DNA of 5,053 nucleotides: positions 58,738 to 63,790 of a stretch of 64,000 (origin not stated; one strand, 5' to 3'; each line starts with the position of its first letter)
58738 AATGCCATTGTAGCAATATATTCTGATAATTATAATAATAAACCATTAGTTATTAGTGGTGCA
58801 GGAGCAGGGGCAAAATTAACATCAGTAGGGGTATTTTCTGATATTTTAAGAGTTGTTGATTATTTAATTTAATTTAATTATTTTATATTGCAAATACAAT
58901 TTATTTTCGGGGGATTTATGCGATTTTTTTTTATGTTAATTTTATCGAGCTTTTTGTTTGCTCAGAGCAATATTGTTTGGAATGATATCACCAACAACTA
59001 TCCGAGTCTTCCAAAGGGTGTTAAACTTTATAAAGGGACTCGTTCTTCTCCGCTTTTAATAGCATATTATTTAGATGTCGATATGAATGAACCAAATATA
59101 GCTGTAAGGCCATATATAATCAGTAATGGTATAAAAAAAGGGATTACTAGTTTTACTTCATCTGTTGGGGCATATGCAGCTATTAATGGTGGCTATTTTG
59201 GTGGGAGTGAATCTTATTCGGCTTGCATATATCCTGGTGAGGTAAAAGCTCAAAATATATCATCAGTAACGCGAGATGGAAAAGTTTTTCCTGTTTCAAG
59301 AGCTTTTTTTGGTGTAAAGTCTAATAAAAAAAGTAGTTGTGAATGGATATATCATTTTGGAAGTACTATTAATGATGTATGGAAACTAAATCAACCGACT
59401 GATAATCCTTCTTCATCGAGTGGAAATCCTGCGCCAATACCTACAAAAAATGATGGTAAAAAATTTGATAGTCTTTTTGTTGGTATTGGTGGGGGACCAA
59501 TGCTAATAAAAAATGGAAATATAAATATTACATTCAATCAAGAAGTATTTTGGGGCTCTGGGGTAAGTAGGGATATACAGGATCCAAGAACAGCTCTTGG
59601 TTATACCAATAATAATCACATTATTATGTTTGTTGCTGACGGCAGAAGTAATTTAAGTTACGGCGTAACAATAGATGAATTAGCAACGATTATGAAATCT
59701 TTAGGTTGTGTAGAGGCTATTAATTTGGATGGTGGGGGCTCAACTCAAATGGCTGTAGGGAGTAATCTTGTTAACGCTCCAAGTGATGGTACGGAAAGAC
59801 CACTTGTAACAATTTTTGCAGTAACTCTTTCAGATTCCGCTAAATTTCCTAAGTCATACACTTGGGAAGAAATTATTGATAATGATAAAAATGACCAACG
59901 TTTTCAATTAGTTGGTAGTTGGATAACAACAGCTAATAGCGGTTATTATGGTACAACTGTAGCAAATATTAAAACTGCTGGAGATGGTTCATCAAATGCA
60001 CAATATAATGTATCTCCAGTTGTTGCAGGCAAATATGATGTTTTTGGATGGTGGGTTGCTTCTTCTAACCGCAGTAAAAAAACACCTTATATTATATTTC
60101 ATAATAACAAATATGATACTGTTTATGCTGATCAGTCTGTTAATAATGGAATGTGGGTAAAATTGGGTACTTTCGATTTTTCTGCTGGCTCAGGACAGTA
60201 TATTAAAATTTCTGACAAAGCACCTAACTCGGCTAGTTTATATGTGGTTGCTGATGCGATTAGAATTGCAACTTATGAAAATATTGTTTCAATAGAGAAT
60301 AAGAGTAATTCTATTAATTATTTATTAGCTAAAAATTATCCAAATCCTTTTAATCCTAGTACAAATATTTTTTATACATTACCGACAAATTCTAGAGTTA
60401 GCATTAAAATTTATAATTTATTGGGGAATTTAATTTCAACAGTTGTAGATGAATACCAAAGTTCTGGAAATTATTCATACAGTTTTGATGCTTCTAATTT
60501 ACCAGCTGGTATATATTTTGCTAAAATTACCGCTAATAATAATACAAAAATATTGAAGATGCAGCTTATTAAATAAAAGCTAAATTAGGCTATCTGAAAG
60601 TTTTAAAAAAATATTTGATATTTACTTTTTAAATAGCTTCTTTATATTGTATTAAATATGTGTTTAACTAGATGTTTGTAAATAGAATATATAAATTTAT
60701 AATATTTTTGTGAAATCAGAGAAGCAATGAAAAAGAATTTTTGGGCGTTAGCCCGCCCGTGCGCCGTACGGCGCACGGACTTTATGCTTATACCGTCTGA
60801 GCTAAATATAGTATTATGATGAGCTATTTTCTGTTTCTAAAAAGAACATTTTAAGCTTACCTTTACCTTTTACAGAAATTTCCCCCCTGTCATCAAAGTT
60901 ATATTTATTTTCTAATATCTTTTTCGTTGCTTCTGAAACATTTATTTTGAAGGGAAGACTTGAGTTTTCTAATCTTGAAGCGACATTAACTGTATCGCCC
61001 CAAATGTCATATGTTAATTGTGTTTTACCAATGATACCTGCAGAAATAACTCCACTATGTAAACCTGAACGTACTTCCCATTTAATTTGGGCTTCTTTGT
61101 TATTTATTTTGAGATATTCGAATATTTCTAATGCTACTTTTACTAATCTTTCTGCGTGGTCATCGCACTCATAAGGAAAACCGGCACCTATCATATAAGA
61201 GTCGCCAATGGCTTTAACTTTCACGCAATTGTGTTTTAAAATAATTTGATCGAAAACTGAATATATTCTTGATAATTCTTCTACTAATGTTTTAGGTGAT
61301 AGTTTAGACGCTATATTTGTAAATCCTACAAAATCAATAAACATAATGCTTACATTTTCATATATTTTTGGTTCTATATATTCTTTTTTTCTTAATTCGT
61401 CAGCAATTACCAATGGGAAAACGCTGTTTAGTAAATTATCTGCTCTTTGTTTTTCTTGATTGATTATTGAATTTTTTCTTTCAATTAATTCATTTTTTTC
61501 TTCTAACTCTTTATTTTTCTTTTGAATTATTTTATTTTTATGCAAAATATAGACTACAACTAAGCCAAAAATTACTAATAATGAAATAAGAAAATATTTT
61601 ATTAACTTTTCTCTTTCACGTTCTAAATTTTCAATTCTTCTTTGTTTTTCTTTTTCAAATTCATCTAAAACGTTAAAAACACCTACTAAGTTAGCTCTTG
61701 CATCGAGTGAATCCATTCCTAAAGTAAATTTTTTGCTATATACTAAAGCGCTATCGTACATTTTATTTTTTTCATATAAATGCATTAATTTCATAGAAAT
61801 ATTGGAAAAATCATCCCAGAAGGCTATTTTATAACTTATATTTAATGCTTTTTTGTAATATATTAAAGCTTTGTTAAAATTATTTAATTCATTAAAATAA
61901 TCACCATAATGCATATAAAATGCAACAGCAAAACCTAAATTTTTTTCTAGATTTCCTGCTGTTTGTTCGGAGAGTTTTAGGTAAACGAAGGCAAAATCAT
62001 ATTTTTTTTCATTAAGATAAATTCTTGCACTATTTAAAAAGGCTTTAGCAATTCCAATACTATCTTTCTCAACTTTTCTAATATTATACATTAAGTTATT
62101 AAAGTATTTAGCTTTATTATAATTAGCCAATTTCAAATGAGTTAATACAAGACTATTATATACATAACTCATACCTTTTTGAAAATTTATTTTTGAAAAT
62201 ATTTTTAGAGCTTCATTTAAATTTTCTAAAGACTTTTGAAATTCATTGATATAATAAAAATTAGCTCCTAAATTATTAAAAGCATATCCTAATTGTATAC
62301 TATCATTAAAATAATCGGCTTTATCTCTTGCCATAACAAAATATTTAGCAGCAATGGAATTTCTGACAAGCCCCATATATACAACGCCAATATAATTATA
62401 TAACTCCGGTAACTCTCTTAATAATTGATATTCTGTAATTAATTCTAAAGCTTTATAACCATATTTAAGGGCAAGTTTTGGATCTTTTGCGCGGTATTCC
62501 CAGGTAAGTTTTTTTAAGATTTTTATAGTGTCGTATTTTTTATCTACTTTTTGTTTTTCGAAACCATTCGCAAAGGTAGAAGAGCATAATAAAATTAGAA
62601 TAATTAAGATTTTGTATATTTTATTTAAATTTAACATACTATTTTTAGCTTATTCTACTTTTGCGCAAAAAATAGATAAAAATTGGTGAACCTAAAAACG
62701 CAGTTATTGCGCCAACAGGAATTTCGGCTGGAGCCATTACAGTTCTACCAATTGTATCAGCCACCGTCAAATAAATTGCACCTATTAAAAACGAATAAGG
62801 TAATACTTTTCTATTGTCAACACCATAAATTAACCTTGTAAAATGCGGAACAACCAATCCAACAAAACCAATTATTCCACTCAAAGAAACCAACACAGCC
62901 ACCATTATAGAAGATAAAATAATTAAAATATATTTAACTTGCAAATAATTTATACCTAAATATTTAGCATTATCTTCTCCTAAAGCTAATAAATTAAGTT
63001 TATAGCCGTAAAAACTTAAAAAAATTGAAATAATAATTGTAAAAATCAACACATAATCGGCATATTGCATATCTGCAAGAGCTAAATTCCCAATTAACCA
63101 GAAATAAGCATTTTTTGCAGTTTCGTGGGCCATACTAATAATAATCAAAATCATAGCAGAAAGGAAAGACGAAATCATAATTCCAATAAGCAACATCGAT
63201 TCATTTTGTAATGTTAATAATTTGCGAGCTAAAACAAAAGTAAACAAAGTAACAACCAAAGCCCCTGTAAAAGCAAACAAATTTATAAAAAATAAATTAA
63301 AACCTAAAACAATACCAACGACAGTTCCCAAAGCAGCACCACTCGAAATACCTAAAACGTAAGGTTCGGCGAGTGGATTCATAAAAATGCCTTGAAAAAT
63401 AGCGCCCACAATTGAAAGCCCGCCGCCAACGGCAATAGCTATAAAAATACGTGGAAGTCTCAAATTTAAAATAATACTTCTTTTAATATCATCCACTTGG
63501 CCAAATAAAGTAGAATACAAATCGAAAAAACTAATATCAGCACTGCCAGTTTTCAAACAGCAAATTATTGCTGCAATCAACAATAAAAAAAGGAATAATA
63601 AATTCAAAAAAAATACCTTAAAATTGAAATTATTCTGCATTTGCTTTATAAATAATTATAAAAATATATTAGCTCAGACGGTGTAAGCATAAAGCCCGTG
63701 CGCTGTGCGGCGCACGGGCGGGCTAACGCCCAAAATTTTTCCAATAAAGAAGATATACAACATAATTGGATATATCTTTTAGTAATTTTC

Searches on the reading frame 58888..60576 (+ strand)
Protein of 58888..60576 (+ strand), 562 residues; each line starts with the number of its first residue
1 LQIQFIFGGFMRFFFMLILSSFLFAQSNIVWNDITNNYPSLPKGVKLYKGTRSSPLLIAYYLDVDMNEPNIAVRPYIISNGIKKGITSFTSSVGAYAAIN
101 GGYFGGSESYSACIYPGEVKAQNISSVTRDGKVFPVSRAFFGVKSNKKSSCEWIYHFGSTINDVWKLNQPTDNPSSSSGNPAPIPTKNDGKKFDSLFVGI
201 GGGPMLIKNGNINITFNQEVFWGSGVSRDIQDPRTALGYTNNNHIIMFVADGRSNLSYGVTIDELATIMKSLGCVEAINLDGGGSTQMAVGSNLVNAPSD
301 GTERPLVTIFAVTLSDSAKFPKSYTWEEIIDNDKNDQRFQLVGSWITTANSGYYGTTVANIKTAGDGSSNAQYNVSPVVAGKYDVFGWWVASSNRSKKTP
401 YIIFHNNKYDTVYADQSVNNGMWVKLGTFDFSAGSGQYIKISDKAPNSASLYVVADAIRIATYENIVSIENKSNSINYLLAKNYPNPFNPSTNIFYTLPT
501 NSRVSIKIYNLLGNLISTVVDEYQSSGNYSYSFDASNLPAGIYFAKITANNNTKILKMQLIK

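Call 89: search_protein_families(library=pfam, proteins=[window:58888-60576:+], max_evalue=0.0001)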
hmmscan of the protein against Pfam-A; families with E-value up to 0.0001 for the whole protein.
window:58888-60576:+ (562 aa): 3 families
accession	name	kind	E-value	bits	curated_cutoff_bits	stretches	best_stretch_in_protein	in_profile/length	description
PF09992.14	NAGPA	-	6.6e-33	114.7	25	1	150-313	19-169/169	Phosphodiester glycosidase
PF25275.1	Golvesin_C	-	3.7e-28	98.6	31.6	1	329-461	2-131/132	Golvesin C-terminal domain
PF18962.6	Por_Secre_tail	-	2.5e-12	47.3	27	1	484-557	2-72/75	Secretion system C-terminal sorting domain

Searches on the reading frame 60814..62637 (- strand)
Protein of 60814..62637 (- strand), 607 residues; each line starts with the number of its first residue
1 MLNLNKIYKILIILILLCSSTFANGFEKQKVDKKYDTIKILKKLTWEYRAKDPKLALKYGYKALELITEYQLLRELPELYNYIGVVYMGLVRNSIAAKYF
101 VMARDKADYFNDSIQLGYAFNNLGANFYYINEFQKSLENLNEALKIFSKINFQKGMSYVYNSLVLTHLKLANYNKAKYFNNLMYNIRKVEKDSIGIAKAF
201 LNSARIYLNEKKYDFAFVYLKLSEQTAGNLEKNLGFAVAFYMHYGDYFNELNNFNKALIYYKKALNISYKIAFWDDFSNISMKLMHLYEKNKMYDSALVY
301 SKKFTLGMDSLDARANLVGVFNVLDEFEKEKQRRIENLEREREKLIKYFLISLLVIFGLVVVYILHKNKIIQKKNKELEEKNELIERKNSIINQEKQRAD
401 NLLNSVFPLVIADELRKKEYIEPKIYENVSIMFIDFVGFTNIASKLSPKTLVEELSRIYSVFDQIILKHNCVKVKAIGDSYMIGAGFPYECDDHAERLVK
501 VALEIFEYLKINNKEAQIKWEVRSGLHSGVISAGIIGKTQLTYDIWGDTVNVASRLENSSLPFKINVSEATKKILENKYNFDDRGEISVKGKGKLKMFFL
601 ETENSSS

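Call 13: search_protein_families(library=pfam, proteins=[window:60814-62637:-])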
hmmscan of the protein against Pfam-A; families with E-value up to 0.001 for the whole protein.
window:60814-62637:- (607 aa): 3 families
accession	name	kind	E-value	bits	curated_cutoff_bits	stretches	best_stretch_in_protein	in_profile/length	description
PF00211.25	Guanylate_cyc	-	4.5e-54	183.2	21.9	1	423-601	3-182/183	Adenylate and Guanylate cyclase catalytic domain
PF13424.12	TPR_12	-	4.7e-11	43.2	30.1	0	78-148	4-76/77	Tetratricopeptide repeat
PF07701.20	HNOBA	-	0.00031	20.7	23.4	1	369-415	171-216/216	Heme NO binding associated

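Call 83: find_homologous_proteins(query=window:60814-62637:-, max_evalue=1e-80)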
Query window:60814-62637:- (607 aa): 2 proteins with E <= 1e-80 among 8000 candidates.
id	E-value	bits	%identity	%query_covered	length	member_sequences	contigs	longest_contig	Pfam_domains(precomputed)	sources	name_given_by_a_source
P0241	0.0e+0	1301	99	100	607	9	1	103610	PF13424.13,PF00211.26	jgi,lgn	jgi:class 3 adenylate cyclase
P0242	2.0e-176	606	51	93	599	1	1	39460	PF13424.13,PF00211.26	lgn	-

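Call 84: find_encoding_contigs(protein=P0242, flank=8000, max_places=1)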
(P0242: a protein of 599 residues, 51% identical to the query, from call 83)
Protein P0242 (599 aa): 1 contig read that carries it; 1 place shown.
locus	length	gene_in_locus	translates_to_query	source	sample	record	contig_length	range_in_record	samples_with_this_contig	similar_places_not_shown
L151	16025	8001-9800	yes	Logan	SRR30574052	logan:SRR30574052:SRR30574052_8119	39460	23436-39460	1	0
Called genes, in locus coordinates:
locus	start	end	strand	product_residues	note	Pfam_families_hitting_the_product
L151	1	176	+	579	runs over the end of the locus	PF02607:B12-binding_2, PF02310:B12-binding, PF02965:Met_synt_B12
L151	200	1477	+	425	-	PF00278:Orn_DAP_Arg_deC, PF02784:Orn_Arg_deC_N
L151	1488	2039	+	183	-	-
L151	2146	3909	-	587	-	PF00664:ABC_membrane, PF00005:ABC_tran, PF13401:AAA_22 (faint)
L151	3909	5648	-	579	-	PF00664:ABC_membrane, PF02463:SMC_N (weak), PF00005:ABC_tran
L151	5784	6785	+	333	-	PF01018:GTP1_OBG, PF01926:MMR_HSR1, PF02421:FeoB_N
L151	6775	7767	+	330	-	PF01032:FecCD, PF00950:ABC-3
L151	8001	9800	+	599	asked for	PF13424:TPR_12 (faint), PF00211:Guanylate_cyc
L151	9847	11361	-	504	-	PF00324:AA_permease, PF13520:AA_permease_2, PF13906:AA_permease_C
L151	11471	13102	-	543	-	PF12895:ANAPC3 (faint), PF13174:TPR_6 (faint), PF13181:TPR_8 (faint), PF13414:TPR_11 (faint), PF00515:TPR_1 (weak), PF07719:TPR_2 (weak), PF14559:TPR_19 (weak), PF14559:TPR_19, +11 more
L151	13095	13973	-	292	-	PF00483:NTP_transferase, PF12804:NTP_transf_3 (weak)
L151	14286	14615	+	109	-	PF00355:Rieske, PF13806:Rieske_2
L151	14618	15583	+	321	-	PF08331:QueG_DUF1730, PF13237:Fer4_10 (faint), PF13484:Fer4_16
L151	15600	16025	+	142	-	?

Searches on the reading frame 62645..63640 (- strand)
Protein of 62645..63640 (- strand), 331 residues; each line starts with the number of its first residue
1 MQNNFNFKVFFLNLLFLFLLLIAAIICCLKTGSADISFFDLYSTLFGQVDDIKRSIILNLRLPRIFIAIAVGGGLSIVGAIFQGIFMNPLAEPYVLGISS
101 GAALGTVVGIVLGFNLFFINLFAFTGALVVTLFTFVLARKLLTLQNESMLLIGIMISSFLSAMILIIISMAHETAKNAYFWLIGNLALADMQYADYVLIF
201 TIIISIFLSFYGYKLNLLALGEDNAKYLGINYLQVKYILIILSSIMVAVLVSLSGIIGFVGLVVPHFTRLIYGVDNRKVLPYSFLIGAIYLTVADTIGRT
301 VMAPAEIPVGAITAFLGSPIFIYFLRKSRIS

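Call 13: search_protein_families(library=pfam, proteins=[window:62645-63640:-])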
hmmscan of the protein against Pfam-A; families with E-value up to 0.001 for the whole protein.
window:62645-63640:- (331 aa): 2 families
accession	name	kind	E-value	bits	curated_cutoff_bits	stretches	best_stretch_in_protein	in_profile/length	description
PF01032.23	FecCD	-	2.6e-89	299.8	26.5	1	20-327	1-311/311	FecCD transport family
PF00950.22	ABC-3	-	3.8e-11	43.5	20.1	1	99-322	39-252/258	ABC 3 transport family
